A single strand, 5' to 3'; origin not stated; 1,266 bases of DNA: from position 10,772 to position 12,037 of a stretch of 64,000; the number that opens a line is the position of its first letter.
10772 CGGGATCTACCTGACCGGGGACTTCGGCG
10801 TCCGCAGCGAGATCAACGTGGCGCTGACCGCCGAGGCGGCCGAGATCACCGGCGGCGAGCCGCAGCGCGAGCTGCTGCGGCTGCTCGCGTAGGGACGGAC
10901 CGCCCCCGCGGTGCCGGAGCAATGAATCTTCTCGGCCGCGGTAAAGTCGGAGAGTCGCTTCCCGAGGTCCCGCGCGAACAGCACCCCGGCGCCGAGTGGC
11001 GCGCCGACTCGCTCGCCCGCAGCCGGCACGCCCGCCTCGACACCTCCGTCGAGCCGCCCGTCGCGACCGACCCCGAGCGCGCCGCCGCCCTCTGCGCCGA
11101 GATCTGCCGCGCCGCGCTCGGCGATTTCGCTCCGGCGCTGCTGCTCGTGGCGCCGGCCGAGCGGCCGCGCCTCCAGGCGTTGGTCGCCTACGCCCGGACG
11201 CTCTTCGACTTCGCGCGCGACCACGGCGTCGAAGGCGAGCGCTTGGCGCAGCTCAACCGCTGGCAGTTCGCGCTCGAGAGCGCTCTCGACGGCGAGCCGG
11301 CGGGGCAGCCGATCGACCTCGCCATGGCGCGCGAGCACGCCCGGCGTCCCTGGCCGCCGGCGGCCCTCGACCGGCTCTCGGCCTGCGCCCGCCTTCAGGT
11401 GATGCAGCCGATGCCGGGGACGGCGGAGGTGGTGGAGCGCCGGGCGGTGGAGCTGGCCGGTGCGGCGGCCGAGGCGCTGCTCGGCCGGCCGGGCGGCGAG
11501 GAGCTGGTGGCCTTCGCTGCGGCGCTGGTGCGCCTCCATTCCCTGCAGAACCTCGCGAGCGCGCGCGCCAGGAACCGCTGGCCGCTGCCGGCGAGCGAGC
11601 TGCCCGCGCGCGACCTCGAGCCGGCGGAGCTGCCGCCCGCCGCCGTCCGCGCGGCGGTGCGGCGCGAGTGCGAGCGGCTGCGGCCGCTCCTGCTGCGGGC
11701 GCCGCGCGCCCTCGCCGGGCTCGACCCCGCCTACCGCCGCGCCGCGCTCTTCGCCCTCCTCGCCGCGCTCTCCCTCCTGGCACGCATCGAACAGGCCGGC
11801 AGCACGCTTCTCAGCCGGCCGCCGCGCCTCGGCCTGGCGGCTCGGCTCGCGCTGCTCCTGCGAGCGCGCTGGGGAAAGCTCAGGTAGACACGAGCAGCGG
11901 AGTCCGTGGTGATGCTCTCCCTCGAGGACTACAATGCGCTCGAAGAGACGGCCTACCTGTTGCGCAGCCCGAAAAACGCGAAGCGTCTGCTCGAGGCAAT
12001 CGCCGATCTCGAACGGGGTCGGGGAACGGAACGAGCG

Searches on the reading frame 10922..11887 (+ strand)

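Call 10: search_protein_families(library=pfam, proteins=[window:10922-11887:+], max_evalue=0.001)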
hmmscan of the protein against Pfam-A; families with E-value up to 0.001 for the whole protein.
window:10922-11887:+ (321 aa): 1 family
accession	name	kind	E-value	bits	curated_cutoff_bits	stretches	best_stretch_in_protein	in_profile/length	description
PF00494.24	SQS_PSY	-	1.7e-13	51.3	26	1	68-303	7-259/263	Squalene/phytoene synthase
